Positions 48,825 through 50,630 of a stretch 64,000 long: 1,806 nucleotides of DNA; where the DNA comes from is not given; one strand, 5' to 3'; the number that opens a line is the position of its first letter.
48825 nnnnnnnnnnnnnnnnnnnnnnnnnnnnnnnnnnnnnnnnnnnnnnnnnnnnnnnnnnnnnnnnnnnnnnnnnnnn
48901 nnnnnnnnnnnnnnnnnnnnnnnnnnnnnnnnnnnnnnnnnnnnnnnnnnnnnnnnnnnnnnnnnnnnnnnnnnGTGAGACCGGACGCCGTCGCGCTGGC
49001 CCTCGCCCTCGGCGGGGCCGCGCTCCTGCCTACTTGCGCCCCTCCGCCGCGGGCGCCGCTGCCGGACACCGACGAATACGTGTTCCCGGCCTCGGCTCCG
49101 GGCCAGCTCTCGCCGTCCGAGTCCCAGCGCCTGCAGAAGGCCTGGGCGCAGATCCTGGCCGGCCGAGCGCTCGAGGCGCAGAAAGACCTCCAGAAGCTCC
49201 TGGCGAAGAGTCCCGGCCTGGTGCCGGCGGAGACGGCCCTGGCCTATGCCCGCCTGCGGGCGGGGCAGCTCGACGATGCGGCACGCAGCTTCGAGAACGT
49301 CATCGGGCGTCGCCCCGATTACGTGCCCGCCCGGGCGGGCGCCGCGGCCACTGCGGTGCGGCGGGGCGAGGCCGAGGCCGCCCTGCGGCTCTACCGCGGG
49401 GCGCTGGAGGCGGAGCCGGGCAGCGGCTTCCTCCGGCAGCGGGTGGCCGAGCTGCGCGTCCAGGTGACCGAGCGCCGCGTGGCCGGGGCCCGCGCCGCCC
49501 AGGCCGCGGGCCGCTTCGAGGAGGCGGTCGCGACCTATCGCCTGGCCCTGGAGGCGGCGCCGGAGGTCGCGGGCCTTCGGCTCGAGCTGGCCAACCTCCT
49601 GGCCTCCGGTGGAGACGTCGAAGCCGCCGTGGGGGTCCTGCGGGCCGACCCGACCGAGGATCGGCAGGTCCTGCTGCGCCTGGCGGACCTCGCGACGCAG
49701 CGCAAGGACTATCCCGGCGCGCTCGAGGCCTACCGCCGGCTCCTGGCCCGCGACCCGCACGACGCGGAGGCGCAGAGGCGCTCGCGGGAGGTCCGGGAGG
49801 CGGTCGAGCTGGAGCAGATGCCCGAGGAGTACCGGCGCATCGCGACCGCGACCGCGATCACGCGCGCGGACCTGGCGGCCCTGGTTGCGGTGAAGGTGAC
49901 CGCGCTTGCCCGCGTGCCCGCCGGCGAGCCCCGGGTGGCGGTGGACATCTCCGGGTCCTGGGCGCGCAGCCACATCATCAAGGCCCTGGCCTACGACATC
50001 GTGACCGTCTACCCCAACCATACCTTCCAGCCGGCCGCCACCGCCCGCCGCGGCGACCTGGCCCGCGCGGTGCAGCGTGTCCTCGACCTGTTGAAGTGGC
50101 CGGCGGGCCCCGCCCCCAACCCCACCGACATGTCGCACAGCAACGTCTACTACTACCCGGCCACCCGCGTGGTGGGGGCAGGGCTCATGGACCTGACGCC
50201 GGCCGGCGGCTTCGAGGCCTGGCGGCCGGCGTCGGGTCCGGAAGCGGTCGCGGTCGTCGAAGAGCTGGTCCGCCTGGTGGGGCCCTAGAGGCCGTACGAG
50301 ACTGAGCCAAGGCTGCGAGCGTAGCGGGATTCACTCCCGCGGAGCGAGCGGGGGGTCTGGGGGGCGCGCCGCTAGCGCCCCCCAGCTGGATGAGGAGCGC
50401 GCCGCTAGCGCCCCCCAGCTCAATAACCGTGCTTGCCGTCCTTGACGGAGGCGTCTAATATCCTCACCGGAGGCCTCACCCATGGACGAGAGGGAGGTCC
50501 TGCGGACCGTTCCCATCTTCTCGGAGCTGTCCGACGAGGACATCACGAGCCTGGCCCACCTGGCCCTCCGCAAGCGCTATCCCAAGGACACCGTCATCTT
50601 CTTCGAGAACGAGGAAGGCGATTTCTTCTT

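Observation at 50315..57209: Undescribed REP-like repeat family: T-arm-like hairpin flanked by 7-bp GCGAGCG direct repeats, three intergenic copies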

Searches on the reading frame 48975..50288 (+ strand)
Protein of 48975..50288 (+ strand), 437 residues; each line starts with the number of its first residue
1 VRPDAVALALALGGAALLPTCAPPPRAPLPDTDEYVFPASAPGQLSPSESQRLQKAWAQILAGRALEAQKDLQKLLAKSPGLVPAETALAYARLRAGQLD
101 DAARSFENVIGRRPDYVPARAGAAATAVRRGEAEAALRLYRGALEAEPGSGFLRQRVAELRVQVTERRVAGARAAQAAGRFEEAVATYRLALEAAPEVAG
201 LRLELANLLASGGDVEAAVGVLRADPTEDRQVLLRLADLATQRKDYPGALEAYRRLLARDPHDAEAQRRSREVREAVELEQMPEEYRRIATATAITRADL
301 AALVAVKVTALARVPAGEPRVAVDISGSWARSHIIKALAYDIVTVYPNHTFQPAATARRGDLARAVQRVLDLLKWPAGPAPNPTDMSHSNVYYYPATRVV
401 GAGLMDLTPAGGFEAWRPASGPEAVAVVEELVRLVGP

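Call 15: search_protein_families(library=pfam, proteins=[window:48975-50288:+], max_evalue=0.001)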
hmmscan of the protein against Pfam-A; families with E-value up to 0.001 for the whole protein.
window:48975-50288:+ (437 aa): 16 families
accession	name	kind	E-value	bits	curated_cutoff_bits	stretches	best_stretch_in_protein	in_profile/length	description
PF14559.12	TPR_19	-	2.9e-16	60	25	2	94-149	2-57/68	Tetratricopeptide repeat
PF13428.12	TPR_14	-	4.8e-12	45.7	23.5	1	231-269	2-40/44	Tetratricopeptide repeat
PF13432.12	TPR_16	-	7.5e-12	45.9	32.7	3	88-150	2-64/65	Tetratricopeptide repeat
PF24575.1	TPR_Slam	-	1.3e-11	45.3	35.2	1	169-218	51-100/104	Surface lipoprotein assembly modifier, N-terminal TPR repeats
PF07719.23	TPR_2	-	6.6e-10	38.8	27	0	232-263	3-34/34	Tetratricopeptide repeat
PF13174.12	TPR_6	-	3.2e-09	37.3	26.3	0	231-261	1-31/33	Tetratricopeptide repeat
PF13176.12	TPR_7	-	2.3e-08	33.9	27.9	0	172-197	6-31/36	Tetratricopeptide repeat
PF00515.34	TPR_1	-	8.7e-08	32.1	27.8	0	232-263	3-34/34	Tetratricopeptide repeat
PF00395.25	SLH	-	2.2e-06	28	20.8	1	324-363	4-44/44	S-layer homology domain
PF13414.12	TPR_11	-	4.4e-06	26.7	26.8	0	241-267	5-31/42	TPR repeat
PF13181.12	TPR_8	-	8.1e-06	26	25.7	0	173-197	9-33/34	Tetratricopeptide repeat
PF13429.12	TPR_15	-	3.5e-05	23.8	26.2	1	202-264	11-78/280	Tetratricopeptide repeat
PF13424.12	TPR_12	-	5.7e-05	23.7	30.1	0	173-197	11-35/77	Tetratricopeptide repeat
PF23914.1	TPR_CcmH_CycH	-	8.8e-05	22.8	42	0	173-263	58-154/158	Cytochrome c-type biogenesis protein H TPR domain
PF25064.1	ARM_TT21_5th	-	9.4e-05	23.1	27.8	0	236-288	7-60/117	TT21 fifth ARM repeats domain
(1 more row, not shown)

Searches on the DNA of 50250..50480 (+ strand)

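Call 23: search_rna_families(source=window, start=50250, end=50480, threshold=evalue, max_evalue=10)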
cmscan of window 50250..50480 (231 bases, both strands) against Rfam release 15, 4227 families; matches with E-value up to 10: 13.
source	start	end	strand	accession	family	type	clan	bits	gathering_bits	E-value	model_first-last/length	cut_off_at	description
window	50352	50383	-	RF01785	blv_FSE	Cis-reg; frameshift_element;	-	15.2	34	1.8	1-27/27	no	ribosomal frameshift site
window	50356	50386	-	RF03703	mir-3622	Gene; miRNA;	-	14.9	78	4.3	1-84/84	no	mir-3622 microRNA precursor family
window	50356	50386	+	RF03703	mir-3622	Gene; miRNA;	-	14.5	78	5.3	1-84/84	no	mir-3622 microRNA precursor family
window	50351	50388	-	RF01798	g2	Gene;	-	14.1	70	6.7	1-67/67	no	G2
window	50355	50387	+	RF03990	mir-4888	Gene; miRNA;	-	14.1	90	7.8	1-73/73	no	mir-4888 microRNA precursor family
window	50355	50418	-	RF03206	mir-3102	Gene; miRNA;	-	13.9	61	9.8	1-104/104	no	mir-3102 microRNA precursor family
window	50321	50408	-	RF03627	mir-9168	Gene; miRNA;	-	13.2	100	9.2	1-95/95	no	mir-9168 microRNA precursor family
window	50323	50426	-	RF02994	IMPDH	Gene; sRNA;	-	12.1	95.4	6.6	1-108/108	no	IMPDH RNA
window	50334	50438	-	RF02680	PreQ1-III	Cis-reg; riboswitch;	-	11.8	63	5.2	1-102/102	no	PreQ1-III (pre queuosine) riboswitch aptamer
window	50312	50342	+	RF02679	Pistol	Gene; ribozyme;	-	11.5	34.5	9.4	32-62/68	no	Pistol ribozyme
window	50343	50464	-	RF02487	GlsR24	Gene; snRNA; snoRNA; HACA-box;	-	11.2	100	1.7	1-147/147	no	Small nucleolar RNA GlsR24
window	50256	50428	-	RF02249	Six3os1_4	Gene; lncRNA;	-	11.1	70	5.7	156-326/326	no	Six3os1 conserved region 4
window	50358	50405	+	RF01840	ovine_lenti_FSE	Cis-reg; frameshift_element;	-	11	45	9.4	1-54/54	no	ribosomal frameshift element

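Call 40: build_rna_model(alignment_id=A2, structure=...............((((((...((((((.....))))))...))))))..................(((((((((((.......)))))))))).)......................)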
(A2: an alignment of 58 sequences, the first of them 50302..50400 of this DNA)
Model R1 built from alignment A2 (58 sequences, 120 columns); structure: as given.
model positions 103; base pairs 23; branch points 1; effective number of sequences 2.11; information 0.59 bits per position. Calibrated on 0.2 Mb of random sequence (short: E-values are rough).
structure used (alignment columns):
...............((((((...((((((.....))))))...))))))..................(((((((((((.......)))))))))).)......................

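Call 42: search_with_rna_model(model_id=R1, source=window, max_evalue=10, filters=off, show_alignments=5)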
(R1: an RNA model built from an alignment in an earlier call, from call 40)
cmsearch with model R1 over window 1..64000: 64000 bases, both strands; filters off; matches with E-value up to 10: 59.
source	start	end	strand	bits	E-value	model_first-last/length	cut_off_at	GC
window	50301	50404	+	92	1.3e-19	1-103/103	no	0.75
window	54362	54465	-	91.1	2.2e-19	1-103/103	no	0.68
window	30058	30166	+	37.5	3.8e-07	1-103/103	no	0.68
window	57143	57233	+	20.2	0.0033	1-103/103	no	0.71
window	50357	50385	-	13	0.15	57-84/103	no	0.86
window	54426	54442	+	12.5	0.19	24-40/103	no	0.65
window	23385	23481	-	12.1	0.23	1-103/103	no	0.75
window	12342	12436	-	11.9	0.26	1-103/103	no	0.76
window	37608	37703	-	11.2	0.37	1-103/103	no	0.71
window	46545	46627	+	11.2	0.37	1-103/103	no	0.73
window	16012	16096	+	10.9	0.44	1-103/103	no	0.71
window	54329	54361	-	10.7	0.47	51-84/103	no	0.73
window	11900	11986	-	10.1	0.65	1-103/103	no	0.72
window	50324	50340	-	8.5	1.6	24-40/103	no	0.71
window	51637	51727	+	8.4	1.6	1-103/103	no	0.76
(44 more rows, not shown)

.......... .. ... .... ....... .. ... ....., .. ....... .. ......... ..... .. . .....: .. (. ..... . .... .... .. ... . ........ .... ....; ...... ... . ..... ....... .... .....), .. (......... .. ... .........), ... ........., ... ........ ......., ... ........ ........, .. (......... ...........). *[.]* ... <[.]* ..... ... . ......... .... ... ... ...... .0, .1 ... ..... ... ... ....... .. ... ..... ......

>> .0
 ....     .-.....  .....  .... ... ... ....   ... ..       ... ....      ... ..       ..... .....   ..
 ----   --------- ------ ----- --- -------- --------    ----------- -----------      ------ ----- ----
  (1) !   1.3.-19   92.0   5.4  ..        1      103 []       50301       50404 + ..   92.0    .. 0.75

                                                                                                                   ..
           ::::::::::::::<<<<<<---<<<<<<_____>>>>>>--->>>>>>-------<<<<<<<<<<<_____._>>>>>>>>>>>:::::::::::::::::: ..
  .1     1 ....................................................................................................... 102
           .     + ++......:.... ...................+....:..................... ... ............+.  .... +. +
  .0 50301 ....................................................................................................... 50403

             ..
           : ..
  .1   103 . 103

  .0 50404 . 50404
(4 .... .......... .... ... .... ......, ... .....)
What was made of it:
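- Checked: Both score 91-92 bits over all 103 positions of a covariance model (call 42). A fourth, diverged copy lies at 30058-30166 (+) (37.5 bits, E 4e-7, call 42).
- The window holds 4 copies in 64 kb (call 42).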

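Call 43: search_with_rna_model(model_id=R1, sources=[L002, L003, L004, L005, L006, L007, L008, L009, L010, L011, L012, L013, L014, L015, L016, L017, L018, L019, L020, L021, L022, L023, L024, L025, L026, L027, L028, L029, L030, L031, L032, L033, L034, L035, L036, L037, L038, L039, L040, L041, L042, L043, L044, L045, L046, L047, L048, L049, L050, L051, L052, L053, L054, L055, L056, L057, L058, L059, L060, L061, L062, L063, L064, L065, L066, L067, L068, L069, L070, L071, L072, L073, L074, L075, L076, L077, L078, L079, L080, L081, L082, L083, L084, L085, L086, L087, L088, L089, L090, L091, L092, L093, L094, L095, L096, L097, L098, L099, L100, L101], max_evalue=0.001)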
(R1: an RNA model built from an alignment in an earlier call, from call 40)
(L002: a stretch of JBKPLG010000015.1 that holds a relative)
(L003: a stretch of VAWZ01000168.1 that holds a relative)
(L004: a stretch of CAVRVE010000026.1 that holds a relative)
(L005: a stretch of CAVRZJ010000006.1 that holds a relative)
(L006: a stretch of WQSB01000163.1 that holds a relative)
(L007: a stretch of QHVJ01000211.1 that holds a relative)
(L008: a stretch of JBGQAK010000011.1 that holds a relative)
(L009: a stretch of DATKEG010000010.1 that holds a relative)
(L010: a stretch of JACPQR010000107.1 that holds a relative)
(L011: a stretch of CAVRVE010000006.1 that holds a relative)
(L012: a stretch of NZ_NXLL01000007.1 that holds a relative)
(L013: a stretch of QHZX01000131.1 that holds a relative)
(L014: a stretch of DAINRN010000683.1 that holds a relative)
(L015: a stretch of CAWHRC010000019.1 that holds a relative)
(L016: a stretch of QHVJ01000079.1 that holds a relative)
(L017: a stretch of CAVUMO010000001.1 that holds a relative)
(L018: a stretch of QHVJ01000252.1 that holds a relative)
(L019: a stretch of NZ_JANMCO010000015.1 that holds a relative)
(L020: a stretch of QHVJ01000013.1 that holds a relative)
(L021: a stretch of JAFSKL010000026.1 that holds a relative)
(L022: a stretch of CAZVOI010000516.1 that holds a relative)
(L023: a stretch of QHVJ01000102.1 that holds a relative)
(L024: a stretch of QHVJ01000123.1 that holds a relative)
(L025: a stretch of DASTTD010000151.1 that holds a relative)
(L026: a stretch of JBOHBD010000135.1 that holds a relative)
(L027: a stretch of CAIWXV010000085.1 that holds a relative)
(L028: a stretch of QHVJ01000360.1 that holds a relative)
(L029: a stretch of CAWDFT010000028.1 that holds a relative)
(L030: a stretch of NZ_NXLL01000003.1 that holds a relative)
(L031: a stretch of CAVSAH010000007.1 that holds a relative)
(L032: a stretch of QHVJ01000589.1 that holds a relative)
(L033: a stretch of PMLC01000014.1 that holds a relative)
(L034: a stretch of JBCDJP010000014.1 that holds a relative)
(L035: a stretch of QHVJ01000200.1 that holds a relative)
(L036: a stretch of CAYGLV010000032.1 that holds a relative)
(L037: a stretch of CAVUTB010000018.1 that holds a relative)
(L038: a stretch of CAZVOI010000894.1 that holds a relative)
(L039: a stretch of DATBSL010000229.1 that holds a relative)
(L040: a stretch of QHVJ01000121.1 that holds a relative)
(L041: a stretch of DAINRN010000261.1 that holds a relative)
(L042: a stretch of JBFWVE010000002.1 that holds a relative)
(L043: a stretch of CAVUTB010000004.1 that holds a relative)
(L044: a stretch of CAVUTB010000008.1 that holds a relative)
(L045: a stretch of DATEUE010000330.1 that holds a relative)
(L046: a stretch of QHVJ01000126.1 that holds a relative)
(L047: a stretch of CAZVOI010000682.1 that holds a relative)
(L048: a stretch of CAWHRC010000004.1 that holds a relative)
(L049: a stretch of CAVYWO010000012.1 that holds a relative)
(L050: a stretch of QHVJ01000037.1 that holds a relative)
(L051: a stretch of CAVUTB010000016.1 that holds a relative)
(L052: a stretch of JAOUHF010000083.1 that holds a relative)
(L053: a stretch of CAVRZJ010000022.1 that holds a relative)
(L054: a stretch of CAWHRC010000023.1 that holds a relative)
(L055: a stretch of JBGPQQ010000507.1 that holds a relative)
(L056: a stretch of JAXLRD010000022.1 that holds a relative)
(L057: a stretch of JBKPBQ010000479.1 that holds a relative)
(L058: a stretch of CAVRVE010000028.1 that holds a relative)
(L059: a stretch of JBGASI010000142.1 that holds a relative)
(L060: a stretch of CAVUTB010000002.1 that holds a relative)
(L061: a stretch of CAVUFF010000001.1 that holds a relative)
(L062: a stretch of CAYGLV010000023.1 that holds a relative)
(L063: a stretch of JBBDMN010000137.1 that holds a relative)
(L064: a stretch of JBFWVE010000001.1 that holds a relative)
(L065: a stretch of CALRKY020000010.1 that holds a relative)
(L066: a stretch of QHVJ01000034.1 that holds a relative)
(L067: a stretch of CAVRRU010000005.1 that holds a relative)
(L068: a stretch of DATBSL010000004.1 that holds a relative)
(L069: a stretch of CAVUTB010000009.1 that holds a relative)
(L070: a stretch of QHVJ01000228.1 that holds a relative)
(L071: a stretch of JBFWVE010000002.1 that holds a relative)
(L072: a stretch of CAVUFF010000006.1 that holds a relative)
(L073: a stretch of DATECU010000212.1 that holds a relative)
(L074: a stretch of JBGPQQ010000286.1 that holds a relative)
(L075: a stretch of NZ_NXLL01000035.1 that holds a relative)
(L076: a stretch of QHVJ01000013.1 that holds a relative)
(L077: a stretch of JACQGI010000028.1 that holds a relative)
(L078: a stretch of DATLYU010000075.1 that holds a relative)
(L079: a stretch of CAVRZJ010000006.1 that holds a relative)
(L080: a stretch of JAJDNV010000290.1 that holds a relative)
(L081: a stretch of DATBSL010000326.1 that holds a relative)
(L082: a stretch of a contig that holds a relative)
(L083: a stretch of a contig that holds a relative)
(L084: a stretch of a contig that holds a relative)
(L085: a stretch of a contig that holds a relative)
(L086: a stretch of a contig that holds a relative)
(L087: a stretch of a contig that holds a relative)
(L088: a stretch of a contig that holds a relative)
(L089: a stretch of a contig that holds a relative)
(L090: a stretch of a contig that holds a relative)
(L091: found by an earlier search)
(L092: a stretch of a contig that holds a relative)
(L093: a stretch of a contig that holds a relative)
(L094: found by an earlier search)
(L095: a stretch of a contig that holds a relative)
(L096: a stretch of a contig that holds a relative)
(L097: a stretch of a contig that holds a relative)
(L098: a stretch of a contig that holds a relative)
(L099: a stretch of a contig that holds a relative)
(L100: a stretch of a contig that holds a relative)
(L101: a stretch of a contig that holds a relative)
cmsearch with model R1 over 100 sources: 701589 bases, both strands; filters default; matches with E-value up to 0.001: 111.
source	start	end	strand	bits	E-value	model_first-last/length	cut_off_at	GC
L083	6196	6298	+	106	9.5e-22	1-103/103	no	0.65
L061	5857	5959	+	105.6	1.2e-21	1-103/103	no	0.7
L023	5270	5372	-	103.4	3.7e-21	1-103/103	no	0.66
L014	1605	1707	-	103.3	3.9e-21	1-103/103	no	0.68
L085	2173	2275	-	101.4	1e-20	1-103/103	no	0.63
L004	828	930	+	101.4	1.1e-20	1-103/103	no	0.7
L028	340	442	+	101.1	1.2e-20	1-103/103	no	0.68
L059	315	417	+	100.5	1.7e-20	1-103/103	no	0.72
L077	4059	4161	+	100.4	1.7e-20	1-103/103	no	0.72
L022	6696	6798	-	100.4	1.8e-20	1-103/103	no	0.71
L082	2957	3059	-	100.2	1.9e-20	1-103/103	no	0.72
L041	893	995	-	100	2.2e-20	1-103/103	no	0.67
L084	6947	7050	+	100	2.2e-20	1-103/103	no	0.66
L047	1440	1542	+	99.8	2.4e-20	1-103/103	no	0.66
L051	3325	3427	+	99.8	2.5e-20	1-103/103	no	0.69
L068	1547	1649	-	98.8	4.1e-20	1-103/103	no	0.69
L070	3813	3916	+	98.7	4.4e-20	1-103/103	no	0.71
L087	5404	5506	-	98.2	5.5e-20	1-103/103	no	0.7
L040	162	265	+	97.5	8.3e-20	1-103/103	no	0.71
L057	6249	6351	-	97.1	1e-19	1-103/103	no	0.71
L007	1744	1847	+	96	1.8e-19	1-103/103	no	0.7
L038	198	300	-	95.3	2.6e-19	1-103/103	no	0.73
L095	3573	3675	+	95.1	2.8e-19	1-103/103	no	0.69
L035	621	724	-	94.6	3.8e-19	1-103/103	no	0.73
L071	128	230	-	94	5.1e-19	1-103/103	no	0.72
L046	6744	6847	+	93.7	6e-19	1-103/103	no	0.65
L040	1989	2091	+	93.3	7.4e-19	1-103/103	no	0.68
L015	4186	4287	-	92.9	9.1e-19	1-103/103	no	0.72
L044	4790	4894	-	92.3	1.3e-18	1-103/103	no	0.7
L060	6423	6525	-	91.9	1.5e-18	1-103/103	no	0.69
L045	1317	1417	-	91.7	1.7e-18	1-103/103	no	0.66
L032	889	992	-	91.6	1.8e-18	1-103/103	no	0.75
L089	7370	7472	+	91.3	2.2e-18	1-103/103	no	0.78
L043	2706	2807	+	90.1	4.1e-18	1-103/103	no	0.72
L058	2933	3035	-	89.8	4.7e-18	1-103/103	no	0.74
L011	7530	7631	+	89.4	5.8e-18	1-103/103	no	0.7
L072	3151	3257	+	88.1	1.1e-17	1-103/103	no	0.71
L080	4313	4415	-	88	1.2e-17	1-103/103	no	0.67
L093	874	977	-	87.7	1.4e-17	1-103/103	no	0.69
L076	4710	4813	+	87.2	1.9e-17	1-103/103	no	0.71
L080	3977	4080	-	86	3.3e-17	1-103/103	no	0.65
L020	190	291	+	85.9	3.6e-17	1-103/103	no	0.69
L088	5080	5182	-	85.6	4.3e-17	1-103/103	no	0.7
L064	366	469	-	85.3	4.9e-17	1-103/103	no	0.74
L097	1074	1184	-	84.9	6e-17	1-103/103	no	0.68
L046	219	314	+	84.9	6e-17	1-103/103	no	0.69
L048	3380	3482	-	84.6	7.1e-17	1-103/103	no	0.69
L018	7498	7593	-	84.5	7.7e-17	1-103/103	no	0.72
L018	7662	7757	-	84.3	8.4e-17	1-103/103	no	0.74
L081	4892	4994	-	84.2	9e-17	1-103/103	no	0.73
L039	7322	7427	+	82.4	2.2e-16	1-103/103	no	0.66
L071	370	474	-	82.2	2.5e-16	1-103/103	no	0.74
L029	5809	5910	+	80.9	5e-16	1-103/103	no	0.67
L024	2919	3018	+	80.6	5.8e-16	1-103/103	no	0.62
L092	1474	1574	+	80.3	6.8e-16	1-103/103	no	0.68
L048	3974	4076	-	78.6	1.7e-15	1-103/103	no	0.66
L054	1808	1913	+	78.4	1.8e-15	1-103/103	no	0.71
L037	1200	1299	-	77.9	2.4e-15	1-103/103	no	0.66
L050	1090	1194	+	76.8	4.3e-15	1-103/103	no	0.79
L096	5860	5964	-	75.7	7.6e-15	1-103/103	no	0.74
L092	5460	5558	+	72.7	3.7e-14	1-103/103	no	0.69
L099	6328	6429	-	71.5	7.2e-14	1-103/103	no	0.74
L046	389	470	+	65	2.2e-12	15-95/103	no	0.72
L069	1369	1466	+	63.7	4.3e-12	1-103/103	no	0.76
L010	2763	2862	+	61.5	1.3e-11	1-103/103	no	0.7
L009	7880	7990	+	60.9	1.9e-11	1-103/103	no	0.62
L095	3406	3494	+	58.8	5.6e-11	1-103/103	no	0.72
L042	22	118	-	55.7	2.8e-10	1-103/103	no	0.75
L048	5118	5218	-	55.5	3.1e-10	1-103/103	no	0.72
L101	195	296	+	54.5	5.4e-10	15-91/103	no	0.71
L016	453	536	-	52.7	1.4e-09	1-103/103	no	0.67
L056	2000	2079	+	52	1.9e-09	1-103/103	no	0.74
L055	344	476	+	51.4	2.7e-09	1-103/103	no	0.72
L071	546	619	-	50.4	4.6e-09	15-87/103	no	0.74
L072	3071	3144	+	49.8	6.2e-09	1-103/103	no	0.76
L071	623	713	-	49.3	8e-09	1-103/103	no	0.7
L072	2991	3064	+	44.6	9.6e-08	1-103/103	no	0.77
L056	1921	1992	+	44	1.3e-07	1-103/103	no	0.76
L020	3699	3859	-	43.8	1.5e-07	1-103/103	no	0.7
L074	2591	2735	+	42.5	2.9e-07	1-103/103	no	0.72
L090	7358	7478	+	38.9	1.9e-06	1-103/103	no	0.71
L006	6513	6565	+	38.2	2.8e-06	1-53/103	3'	0.74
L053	2187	2306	+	37.7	3.6e-06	1-103/103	no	0.75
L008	6973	7044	-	37.5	4.1e-06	1-103/103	no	0.74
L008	7068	7139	-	37.1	5.1e-06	1-103/103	no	0.76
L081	5067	5158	-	36.5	6.7e-06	1-103/103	no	0.66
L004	670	749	+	35.7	1e-05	1-103/103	no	0.65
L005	30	64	-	35.5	1.2e-05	15-49/103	no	0.74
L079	7932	7966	-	35.5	1.2e-05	15-49/103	no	0.74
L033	6020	6050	-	34.3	2.2e-05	17-47/103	no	0.77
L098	1601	1692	-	33.8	2.8e-05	1-103/103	no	0.7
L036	6188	6218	+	33.8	2.8e-05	17-47/103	no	0.77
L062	3454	3484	+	33.7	3e-05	17-47/103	no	0.77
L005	142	170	-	33.4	3.6e-05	18-46/103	no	0.72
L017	2475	2505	-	32.5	5.5e-05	17-47/103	no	0.71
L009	7805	7835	+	32.4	6e-05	17-47/103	no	0.71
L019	2265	2291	-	30.8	0.00014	19-45/103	no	0.7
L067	6555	6585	-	30.8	0.00014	17-47/103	no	0.68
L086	3230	3332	+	30.7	0.00015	1-103/103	no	0.61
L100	1955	1985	+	30.6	0.00015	17-47/103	no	0.74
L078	6327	6439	+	30.6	0.00015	1-103/103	no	0.73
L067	6796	6824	-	30.6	0.00015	18-46/103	no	0.76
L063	5189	5219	+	30.3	0.00017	17-47/103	no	0.74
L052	632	662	-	30.3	0.00017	17-47/103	no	0.74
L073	7358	7392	-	29.9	0.00021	15-49/103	no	0.74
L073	7514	7548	-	29.9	0.00021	15-49/103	no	0.74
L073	7670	7704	-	29.9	0.00021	15-49/103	no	0.74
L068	706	794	-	28.6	0.00044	1-103/103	no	0.63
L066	188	257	-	28.4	0.00049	1-103/103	no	0.61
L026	1668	1779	+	27.9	0.00061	1-103/103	no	0.67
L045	2459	2533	+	27.1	0.00093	1-103/103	no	0.68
